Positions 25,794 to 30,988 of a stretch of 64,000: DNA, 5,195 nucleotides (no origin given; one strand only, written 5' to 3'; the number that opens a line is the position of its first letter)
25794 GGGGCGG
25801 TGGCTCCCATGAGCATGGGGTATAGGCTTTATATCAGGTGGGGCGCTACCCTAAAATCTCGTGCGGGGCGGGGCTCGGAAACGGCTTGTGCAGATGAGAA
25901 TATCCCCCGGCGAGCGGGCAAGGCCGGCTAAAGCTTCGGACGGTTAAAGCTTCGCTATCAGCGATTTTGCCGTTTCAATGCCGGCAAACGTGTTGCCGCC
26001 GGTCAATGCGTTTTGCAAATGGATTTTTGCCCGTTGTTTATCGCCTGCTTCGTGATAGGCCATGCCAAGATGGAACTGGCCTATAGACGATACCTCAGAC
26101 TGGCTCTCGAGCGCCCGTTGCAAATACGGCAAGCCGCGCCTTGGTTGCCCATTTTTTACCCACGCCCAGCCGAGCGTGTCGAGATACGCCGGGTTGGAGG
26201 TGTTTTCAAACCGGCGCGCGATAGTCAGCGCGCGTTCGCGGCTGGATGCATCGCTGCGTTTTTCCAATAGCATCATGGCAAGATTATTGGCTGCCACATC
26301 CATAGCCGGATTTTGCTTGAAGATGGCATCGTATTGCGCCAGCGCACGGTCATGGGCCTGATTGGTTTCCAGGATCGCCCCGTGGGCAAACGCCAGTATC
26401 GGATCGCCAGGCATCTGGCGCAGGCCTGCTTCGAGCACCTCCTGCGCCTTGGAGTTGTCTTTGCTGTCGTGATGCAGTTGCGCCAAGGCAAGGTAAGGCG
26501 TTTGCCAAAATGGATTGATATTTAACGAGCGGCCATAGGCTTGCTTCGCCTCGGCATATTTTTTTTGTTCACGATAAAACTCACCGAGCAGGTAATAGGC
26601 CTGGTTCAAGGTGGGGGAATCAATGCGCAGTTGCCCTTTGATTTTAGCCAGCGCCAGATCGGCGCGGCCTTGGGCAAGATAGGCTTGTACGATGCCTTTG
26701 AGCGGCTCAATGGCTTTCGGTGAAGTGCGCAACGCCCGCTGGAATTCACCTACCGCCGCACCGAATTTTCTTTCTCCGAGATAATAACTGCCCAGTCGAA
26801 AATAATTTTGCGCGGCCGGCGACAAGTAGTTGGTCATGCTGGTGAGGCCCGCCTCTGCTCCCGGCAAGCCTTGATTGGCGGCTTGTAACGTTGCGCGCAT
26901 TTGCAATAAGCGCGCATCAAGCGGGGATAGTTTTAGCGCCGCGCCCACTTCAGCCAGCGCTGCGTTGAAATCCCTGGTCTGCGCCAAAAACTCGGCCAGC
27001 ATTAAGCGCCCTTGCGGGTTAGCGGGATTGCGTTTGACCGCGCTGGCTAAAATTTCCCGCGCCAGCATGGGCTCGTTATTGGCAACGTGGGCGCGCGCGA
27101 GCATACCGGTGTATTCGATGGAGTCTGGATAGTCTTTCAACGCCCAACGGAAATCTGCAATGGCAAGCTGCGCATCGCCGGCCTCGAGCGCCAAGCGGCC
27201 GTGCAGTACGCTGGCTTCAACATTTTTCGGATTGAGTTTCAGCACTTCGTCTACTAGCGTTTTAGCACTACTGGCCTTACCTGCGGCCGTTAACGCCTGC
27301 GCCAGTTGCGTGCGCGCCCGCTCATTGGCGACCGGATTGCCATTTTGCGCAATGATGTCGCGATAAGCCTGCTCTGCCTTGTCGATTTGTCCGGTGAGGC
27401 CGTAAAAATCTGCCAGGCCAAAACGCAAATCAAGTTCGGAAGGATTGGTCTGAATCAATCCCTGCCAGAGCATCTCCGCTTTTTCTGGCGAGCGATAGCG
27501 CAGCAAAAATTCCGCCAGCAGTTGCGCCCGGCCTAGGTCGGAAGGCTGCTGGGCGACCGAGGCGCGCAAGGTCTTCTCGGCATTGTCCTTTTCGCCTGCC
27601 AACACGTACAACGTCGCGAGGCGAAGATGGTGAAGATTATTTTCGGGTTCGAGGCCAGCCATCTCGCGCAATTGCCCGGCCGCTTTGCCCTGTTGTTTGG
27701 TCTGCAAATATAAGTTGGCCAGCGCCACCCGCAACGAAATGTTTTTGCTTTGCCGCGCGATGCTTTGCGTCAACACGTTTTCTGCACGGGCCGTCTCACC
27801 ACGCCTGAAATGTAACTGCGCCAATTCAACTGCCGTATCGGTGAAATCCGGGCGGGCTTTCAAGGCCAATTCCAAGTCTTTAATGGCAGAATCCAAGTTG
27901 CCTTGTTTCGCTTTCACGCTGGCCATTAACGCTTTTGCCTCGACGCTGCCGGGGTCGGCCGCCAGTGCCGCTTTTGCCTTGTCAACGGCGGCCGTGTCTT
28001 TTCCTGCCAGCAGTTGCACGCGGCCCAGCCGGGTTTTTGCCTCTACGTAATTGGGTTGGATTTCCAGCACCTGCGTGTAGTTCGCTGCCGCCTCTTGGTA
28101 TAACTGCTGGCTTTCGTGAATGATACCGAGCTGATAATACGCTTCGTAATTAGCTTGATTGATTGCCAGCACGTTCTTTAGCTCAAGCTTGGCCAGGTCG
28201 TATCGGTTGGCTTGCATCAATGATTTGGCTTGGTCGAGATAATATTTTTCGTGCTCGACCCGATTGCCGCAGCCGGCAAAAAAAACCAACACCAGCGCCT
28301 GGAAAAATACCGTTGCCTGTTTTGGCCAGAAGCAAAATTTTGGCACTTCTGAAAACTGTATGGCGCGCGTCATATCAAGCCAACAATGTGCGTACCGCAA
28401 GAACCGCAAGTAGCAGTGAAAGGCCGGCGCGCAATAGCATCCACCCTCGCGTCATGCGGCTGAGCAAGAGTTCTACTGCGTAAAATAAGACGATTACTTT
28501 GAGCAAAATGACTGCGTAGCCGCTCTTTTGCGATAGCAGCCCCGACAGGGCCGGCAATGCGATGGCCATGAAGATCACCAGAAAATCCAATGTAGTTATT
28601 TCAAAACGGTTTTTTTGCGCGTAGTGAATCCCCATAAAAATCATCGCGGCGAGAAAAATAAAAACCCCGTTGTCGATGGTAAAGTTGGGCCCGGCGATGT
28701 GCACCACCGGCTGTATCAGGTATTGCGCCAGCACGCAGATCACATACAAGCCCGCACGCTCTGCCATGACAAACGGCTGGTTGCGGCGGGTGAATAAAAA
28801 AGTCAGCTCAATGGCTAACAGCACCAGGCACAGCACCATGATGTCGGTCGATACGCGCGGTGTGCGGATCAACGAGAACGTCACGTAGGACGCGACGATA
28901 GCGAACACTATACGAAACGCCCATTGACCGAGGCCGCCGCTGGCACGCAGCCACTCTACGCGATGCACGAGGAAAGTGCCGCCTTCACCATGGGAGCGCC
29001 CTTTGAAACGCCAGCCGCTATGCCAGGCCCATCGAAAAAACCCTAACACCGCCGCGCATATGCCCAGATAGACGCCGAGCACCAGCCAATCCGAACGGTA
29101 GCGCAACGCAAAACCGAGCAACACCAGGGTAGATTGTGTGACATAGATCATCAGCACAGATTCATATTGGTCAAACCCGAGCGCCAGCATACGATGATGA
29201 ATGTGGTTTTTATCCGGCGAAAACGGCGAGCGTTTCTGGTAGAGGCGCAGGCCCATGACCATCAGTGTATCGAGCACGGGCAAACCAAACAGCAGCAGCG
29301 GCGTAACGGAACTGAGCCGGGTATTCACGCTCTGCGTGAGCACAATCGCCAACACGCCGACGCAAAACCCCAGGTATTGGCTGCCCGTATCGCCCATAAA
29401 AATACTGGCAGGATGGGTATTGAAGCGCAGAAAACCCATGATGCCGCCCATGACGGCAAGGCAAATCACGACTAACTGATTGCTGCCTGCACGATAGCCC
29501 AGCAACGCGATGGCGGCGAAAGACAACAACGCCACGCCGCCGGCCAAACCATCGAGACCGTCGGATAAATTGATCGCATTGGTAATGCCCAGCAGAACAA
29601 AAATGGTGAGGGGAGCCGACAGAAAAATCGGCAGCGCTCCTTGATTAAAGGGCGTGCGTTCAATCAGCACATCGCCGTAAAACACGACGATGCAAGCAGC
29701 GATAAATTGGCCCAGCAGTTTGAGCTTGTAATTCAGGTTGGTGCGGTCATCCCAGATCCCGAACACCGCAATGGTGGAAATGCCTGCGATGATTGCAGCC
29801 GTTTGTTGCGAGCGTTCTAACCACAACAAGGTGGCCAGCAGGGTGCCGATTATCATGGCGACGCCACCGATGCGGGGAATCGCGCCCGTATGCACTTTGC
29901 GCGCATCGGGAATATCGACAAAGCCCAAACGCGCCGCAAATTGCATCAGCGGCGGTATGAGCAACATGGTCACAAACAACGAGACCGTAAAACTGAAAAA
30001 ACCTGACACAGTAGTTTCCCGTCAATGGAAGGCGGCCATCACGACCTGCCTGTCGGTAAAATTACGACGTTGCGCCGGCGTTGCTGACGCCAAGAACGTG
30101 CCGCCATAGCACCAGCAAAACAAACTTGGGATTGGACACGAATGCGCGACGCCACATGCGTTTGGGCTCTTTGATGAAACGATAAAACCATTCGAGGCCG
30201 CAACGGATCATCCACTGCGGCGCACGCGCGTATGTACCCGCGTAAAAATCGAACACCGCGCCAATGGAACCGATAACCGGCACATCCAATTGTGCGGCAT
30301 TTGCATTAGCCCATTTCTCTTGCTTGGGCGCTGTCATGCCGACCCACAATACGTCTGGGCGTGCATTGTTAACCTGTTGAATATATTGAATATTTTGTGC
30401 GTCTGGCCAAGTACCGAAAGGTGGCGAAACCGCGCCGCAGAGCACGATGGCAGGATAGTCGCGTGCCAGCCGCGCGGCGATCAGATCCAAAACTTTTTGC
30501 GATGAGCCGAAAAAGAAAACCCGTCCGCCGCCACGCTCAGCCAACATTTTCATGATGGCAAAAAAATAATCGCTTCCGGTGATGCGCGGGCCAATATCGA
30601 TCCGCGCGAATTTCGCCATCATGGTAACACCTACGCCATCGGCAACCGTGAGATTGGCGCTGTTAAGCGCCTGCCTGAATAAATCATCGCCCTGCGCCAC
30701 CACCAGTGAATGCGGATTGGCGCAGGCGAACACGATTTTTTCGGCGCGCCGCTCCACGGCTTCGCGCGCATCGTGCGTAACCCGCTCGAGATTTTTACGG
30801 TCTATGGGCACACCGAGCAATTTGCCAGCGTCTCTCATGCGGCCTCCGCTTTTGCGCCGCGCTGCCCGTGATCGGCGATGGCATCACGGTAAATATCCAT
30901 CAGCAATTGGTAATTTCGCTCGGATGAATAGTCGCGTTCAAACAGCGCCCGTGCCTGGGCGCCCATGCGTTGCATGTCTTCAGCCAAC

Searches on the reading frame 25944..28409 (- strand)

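Call 9: search_protein_families(library=ncbifam, proteins=[window:25944-28409:-])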
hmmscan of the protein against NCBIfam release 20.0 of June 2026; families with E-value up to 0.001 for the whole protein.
window:25944-28409:- (821 aa): 28 families (the best 25 are shown)
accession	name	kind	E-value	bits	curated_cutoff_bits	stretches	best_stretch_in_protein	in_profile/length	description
TIGR02917.1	PEP_TPR_lipo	equivalog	3e-88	296.7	312.2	4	405-802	507-898/899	XrtA/PEP-CTERM system TPR-repeat protein PrsT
NF040959.1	MamA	equivalog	1.5e-41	142.1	200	3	53-190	36-173/204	magnetosome protein MamA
TIGR02521.1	type_IV_pilW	equivalog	2.2e-29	102.6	154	1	50-215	27-194/234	type IV pilus biogenesis/stability protein PilW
NF008757.0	PRK11788.1-5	equivalog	2.2e-27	96.2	363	3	234-500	45-317/388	lipopolysaccharide assembly protein LapB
NF033762.1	social_mot_Tgl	equivalog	2.4e-23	82.7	225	3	89-284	32-230/252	social motility TPR repeat lipoprotein Tgl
NF033920.0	C39_PA2778_fam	equivalog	4.2e-23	82.1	150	2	639-726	159-246/255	PA2778 family cysteine peptidase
NF033758.1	gliding_GltE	equivalog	6.6e-23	81.3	225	4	558-733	179-350/411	adventurous gliding motility TPR repeat lipoprotein GltE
NF008756.0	PRK11788.1-4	equivalog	1.1e-20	74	474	2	235-497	46-314/389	lipopolysaccharide assembly protein LapB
TIGR02552.1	LcrH_SycD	equivalog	6.4e-20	71.3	104.8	1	309-405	35-128/136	SycD/LcrH family type III secretion system chaperone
NF052415.1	T3SS_chap_SctY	equivalog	1.1e-16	61.3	70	1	296-391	10-105/106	type III secretion apparatus assembly chaperone SctY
NF008520.0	PRK11447.1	equivalog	5.9e-16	57.5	858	2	56-423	351-737/1157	cellulose synthase complex outer membrane protein BcsC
NF008755.0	PRK11788.1-3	equivalog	2.2e-14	53.6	430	3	235-423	47-240/388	lipopolysaccharide assembly protein LapB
TIGR03939.1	PGA_TPR_OMP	equivalog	2.3e-13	49.3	366.65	1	157-258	396-497/800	poly-beta-1,6 N-acetyl-D-glucosamine export porin PgaA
NF052400.1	M48_BAM_BepA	equivalog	1.1e-12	47.5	570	2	197-302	314-419/483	beta-barrel assembly-enhancing protease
TIGR00990.1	3a0801s09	subfamily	2.9e-12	46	757.25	1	102-234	308-443/615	mitochondrial import receptor subunit TOM70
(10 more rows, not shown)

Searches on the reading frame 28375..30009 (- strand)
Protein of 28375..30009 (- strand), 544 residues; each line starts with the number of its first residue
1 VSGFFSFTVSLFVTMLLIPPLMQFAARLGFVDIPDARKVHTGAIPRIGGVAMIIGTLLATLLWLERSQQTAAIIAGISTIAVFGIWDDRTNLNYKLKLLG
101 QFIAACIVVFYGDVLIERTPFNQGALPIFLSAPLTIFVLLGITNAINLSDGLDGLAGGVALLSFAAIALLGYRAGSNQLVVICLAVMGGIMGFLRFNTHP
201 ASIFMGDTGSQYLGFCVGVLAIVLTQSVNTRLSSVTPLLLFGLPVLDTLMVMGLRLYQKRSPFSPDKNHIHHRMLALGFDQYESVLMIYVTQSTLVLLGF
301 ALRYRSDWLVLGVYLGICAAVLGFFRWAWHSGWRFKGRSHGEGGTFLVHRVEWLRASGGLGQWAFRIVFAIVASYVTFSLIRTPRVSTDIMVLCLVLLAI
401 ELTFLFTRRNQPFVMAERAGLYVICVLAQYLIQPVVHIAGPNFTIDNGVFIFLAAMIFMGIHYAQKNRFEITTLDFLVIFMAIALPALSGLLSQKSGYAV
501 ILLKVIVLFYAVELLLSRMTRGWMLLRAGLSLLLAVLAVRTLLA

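Call 9: search_protein_families(library=ncbifam, proteins=[window:28375-30009:-])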
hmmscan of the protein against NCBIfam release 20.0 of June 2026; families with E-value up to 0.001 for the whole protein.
window:28375-30009:- (544 aa): 3 families
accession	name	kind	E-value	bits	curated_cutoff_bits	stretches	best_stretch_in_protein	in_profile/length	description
TIGR02380.1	ECA_wecA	exception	1.1e-49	169.4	326.05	1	8-300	5-306/346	UDP-N-acetylglucosamine--undecaprenyl-phosphate N-acetylglucosaminephosphotransferase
TIGR00445.1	mraY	equivalog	3e-27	96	192.05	1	11-300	2-315/321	phospho-N-acetylmuramoyl-pentapeptide-transferase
NF053644.1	MraY_archaea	equivalog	1.5e-21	77.1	450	1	95-273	151-317/340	pseudomurein biosynthesis MraY family phospho-N-acetylmuramoyl-pentapeptide-transferase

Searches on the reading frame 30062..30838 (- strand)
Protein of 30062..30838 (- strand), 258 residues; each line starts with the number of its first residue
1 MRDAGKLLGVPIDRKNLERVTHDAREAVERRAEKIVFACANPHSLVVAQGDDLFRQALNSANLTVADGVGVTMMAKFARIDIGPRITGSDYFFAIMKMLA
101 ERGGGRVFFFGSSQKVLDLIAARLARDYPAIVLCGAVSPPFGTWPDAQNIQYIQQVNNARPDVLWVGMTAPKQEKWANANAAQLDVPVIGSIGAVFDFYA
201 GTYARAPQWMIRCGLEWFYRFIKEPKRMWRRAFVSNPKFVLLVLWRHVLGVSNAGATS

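Call 9: search_protein_families(library=ncbifam, proteins=[window:30062-30838:-])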
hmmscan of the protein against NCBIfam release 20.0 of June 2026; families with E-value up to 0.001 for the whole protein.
window:30062-30838:- (258 aa): 4 families
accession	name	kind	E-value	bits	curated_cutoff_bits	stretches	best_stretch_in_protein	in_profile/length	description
TIGR00696.1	wecG_tagA_cpsF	superfamily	3.9e-42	144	69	1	58-235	3-176/178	WecB/TagA/CpsF family glycosyltransferase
NF041872.1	EPS_EpsA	equivalog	6.6e-40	137.1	500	1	11-244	24-255/265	exopolysaccharide biosynthesis glycosyltransferase EpsA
NF041710.1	UDPacetylman_taseTarA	equivalog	8.5e-34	117.1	350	1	6-244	10-241/247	N-acetylglucosaminyldiphosphoundecaprenol N-acetyl-beta-D-mannosaminyltransferase TarA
NF002980.1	PRK03692.1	equivalog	1.4e-22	80.3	323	1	39-231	37-225/240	lipopolysaccharide N-acetylmannosaminouronosyltransferase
